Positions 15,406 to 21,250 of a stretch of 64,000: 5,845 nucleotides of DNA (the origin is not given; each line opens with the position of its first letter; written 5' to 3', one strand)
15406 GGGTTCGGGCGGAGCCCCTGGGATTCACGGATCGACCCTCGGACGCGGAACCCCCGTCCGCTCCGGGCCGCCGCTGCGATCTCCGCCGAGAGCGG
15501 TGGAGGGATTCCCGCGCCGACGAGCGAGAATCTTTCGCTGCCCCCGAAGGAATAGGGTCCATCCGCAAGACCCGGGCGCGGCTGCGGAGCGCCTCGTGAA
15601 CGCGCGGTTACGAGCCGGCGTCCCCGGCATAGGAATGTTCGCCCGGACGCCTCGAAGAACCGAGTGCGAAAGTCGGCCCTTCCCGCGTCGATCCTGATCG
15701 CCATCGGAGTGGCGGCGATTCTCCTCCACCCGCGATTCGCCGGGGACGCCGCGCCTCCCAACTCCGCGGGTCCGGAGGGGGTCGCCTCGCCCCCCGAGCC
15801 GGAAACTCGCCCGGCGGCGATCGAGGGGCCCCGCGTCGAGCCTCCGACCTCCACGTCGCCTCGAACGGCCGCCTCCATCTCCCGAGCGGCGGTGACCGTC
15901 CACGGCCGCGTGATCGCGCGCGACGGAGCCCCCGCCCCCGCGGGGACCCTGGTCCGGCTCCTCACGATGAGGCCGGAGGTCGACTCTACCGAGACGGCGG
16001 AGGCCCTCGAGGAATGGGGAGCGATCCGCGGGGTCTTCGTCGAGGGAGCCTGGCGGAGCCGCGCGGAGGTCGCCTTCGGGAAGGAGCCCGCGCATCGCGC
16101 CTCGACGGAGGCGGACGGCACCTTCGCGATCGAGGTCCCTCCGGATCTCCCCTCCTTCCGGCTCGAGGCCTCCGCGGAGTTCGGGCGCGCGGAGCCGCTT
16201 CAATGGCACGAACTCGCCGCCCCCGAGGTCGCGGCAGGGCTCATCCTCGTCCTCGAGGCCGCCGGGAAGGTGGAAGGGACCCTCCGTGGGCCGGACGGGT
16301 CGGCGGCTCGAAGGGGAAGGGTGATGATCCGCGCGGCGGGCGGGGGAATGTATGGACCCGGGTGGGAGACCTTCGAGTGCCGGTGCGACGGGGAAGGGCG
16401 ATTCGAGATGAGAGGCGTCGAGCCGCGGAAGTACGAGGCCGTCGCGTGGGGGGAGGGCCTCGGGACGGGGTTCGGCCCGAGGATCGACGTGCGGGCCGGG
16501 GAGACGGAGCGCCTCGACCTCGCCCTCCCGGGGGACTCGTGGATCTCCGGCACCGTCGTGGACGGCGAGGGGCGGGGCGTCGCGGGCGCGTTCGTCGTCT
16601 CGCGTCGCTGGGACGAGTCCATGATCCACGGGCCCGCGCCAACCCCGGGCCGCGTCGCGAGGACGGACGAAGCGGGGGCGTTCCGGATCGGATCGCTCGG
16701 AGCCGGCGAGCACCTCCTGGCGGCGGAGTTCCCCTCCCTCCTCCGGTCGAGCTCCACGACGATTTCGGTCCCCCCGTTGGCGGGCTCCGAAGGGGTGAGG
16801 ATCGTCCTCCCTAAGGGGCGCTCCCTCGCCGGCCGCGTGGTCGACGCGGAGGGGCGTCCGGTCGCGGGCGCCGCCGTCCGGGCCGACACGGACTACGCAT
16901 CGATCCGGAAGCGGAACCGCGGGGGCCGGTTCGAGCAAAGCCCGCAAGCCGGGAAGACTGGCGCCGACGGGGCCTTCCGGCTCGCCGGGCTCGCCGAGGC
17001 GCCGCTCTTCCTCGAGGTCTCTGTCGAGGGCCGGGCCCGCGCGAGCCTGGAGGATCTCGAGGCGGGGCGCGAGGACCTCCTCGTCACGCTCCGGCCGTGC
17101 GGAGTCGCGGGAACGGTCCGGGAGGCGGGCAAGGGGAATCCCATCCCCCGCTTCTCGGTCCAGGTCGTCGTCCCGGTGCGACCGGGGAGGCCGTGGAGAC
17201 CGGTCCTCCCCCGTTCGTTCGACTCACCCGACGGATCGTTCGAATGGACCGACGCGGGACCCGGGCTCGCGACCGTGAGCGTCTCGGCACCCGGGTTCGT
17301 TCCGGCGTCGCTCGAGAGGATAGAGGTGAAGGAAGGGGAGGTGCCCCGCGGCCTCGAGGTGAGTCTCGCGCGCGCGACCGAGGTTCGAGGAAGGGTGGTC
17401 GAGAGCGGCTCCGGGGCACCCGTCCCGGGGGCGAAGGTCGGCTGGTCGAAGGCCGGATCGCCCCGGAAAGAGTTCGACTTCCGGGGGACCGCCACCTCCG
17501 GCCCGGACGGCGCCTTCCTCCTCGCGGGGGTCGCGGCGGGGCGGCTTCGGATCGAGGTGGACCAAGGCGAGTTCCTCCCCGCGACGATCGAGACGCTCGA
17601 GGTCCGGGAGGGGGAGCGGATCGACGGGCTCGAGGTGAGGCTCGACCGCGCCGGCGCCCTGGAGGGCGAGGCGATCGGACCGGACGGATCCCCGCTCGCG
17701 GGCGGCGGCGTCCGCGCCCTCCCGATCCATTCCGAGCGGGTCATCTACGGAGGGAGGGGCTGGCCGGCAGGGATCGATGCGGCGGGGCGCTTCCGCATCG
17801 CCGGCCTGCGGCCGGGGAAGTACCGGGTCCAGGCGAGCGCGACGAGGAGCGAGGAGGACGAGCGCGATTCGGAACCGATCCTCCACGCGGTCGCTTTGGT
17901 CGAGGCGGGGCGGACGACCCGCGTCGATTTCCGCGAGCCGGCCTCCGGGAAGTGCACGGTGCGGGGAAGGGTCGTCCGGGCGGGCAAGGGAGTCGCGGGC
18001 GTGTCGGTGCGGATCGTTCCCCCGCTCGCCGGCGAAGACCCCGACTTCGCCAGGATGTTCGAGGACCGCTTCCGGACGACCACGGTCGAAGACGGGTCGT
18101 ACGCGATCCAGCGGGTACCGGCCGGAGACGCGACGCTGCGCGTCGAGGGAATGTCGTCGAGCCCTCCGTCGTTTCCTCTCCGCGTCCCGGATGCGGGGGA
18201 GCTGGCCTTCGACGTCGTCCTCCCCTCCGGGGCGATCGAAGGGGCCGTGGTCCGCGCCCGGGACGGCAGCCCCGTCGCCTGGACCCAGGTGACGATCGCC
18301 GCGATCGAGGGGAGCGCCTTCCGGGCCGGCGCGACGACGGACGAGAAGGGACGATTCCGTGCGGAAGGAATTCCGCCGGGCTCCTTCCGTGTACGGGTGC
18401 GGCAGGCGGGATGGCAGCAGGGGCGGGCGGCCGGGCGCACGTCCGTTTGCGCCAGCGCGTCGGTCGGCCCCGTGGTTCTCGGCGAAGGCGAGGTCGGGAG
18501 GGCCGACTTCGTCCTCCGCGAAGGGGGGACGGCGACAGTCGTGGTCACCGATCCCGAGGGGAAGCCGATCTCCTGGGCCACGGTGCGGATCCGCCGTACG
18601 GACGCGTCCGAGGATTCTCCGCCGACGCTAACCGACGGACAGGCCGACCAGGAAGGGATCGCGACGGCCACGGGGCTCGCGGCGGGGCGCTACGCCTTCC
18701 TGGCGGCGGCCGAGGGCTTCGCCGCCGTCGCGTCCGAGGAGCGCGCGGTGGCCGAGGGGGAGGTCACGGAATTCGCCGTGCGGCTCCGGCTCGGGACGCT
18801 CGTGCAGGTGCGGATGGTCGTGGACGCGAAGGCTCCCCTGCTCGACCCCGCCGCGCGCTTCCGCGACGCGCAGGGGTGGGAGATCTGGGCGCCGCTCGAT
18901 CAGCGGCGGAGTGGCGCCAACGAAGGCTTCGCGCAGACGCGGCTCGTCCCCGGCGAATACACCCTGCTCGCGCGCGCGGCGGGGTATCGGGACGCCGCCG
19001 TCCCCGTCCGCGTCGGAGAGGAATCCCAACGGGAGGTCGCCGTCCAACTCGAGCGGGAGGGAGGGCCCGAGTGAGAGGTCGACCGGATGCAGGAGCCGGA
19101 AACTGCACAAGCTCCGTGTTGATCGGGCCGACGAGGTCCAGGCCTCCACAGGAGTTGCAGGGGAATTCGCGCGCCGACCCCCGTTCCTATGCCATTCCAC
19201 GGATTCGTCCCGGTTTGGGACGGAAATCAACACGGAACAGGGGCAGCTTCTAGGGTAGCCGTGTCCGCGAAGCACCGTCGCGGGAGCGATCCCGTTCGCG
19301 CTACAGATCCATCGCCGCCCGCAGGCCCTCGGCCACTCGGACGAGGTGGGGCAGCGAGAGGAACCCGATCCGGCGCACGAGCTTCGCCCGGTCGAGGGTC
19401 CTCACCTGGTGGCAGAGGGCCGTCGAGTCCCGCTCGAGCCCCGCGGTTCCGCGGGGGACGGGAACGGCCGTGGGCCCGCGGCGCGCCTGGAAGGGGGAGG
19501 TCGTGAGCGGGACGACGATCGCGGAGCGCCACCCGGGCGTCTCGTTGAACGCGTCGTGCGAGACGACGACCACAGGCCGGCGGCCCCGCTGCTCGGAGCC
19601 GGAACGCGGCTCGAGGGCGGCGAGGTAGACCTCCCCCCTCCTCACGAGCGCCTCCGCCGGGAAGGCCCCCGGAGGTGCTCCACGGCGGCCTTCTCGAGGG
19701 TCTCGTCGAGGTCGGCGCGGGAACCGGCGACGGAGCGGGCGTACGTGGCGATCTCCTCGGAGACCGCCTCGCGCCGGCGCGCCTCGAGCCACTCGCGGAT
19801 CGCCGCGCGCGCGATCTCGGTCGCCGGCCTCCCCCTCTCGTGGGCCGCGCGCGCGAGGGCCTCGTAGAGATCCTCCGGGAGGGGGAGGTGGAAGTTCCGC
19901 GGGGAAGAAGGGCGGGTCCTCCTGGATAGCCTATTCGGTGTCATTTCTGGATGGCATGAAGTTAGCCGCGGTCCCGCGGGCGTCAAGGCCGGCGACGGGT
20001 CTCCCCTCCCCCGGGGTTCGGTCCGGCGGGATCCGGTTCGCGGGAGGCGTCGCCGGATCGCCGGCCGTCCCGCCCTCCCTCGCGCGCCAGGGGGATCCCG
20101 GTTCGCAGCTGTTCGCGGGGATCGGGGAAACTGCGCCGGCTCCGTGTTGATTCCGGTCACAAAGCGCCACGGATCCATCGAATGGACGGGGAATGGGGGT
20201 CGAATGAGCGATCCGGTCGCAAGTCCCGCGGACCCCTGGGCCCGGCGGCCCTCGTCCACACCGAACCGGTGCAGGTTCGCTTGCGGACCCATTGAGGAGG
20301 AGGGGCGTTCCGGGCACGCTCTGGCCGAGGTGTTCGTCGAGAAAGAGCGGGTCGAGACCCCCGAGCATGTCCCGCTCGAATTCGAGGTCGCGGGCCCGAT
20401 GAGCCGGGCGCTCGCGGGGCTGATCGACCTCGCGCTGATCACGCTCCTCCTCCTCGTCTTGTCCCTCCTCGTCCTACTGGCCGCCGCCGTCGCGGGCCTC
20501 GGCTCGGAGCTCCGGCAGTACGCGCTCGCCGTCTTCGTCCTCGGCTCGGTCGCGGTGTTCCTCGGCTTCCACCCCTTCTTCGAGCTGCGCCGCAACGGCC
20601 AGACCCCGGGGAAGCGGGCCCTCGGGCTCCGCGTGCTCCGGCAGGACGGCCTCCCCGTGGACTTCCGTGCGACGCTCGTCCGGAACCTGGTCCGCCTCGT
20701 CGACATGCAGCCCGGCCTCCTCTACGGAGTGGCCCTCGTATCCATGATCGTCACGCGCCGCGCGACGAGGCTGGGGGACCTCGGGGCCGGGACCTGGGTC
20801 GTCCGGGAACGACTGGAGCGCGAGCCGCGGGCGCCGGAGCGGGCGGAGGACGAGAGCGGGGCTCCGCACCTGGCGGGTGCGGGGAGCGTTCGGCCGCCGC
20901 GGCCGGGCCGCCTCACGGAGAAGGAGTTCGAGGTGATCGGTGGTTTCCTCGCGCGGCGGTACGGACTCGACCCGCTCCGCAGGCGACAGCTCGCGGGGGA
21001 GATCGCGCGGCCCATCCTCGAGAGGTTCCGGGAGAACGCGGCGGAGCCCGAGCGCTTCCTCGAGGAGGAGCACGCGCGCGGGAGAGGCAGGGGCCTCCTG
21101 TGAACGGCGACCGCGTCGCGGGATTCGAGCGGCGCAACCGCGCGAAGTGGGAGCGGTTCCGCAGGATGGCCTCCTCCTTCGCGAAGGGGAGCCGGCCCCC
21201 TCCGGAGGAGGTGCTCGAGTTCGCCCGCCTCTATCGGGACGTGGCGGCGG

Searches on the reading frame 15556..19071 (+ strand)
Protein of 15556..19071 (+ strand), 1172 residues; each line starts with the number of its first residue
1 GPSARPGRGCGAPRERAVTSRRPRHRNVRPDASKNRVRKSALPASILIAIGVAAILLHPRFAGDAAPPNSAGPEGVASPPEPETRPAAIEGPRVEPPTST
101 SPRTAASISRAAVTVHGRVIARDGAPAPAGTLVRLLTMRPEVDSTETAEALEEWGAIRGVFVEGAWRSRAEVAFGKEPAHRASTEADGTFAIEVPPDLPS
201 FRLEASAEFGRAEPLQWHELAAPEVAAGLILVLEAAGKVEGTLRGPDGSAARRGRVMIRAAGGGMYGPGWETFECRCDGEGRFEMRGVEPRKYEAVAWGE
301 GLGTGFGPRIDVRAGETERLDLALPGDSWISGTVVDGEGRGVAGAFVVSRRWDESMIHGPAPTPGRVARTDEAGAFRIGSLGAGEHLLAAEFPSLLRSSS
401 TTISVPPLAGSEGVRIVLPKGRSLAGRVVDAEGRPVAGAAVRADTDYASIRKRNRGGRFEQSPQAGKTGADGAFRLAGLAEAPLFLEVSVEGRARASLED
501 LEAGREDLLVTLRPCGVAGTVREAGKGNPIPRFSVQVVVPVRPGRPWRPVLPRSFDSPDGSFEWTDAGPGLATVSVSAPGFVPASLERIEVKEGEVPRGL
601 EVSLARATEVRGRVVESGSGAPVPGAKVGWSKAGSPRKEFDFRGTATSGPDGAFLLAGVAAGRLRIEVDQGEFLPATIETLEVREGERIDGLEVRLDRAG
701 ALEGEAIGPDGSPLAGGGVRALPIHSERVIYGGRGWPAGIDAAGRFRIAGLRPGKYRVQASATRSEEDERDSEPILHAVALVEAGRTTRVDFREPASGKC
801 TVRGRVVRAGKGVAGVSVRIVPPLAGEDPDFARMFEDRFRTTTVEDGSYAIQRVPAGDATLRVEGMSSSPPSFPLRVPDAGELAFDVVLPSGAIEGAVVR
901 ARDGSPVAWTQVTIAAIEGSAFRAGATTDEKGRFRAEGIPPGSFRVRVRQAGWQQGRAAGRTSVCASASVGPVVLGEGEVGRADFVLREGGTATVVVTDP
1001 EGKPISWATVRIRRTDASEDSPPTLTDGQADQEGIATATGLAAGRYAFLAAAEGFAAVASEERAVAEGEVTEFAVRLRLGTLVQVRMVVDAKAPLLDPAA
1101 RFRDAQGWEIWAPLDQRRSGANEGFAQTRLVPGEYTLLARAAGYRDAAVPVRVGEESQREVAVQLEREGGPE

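Call 46: search_protein_families(library=pfam, proteins=[window:15556-19071:+], max_evalue=0.001)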
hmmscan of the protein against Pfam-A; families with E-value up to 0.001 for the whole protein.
window:15556-19071:+ (1172 aa): 11 families
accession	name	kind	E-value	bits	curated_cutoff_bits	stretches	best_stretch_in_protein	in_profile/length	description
PF13620.12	CarboxypepD_reg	-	1.7e-87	288.3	32.3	9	894-971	2-65/82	Carboxypeptidase regulatory-like domain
PF13715.12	CarbopepD_reg_2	-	3.9e-24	84.9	32.2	0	894-955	1-57/88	CarboxypepD_reg-like domain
PF14686.12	fn3_3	-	8.8e-14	51.5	24.4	0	275-319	29-74/75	Polysaccharide lyase family 4, domain II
PF02369.22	Big_1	-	2.9e-10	40.5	34.9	0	992-1040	20-68/93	Bacterial Ig-like domain (group 1)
PF10670.15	DUF4198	-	2.8e-07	31.3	34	0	987-1053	143-208/209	Domain of unknown function (DUF4198)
PF24107.1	DUF7382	-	5.2e-07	29.9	27.4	0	417-450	15-48/65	Domain of unknown function (DUF7382)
PF00775.27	Dioxygenase_C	-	2.1e-06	27.8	27.3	0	424-442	32-50/182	Dioxygenase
PF17802.7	SpaA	-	2.3e-06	28.1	23.1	0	906-947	15-57/91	Prealbumin-like fold domain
PF17210.9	SdrD_B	-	3.5e-06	27.6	29.7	0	905-950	22-66/112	SdrD B-like domain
PF24025.1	Ig_DR_A0283-like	-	0.00016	22.4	27.1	0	990-1048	6-60/102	DR_A0283-like, Ig-like domain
PF09430.16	EMC7_beta-sandw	-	0.0007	20.2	26.6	0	838-864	20-46/122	ER membrane protein complex subunit 7, beta-sandwich domain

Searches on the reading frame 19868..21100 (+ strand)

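Call 46: search_protein_families(library=pfam, proteins=[window:19868-21100:+], max_evalue=0.001)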
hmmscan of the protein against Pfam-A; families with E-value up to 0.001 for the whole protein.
window:19868-21100:+ (411 aa): 1 family
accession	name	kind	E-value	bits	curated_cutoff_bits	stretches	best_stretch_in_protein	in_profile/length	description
PF06271.18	RDD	-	3.1e-18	66.8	24.1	1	174-303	1-132/137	RDD family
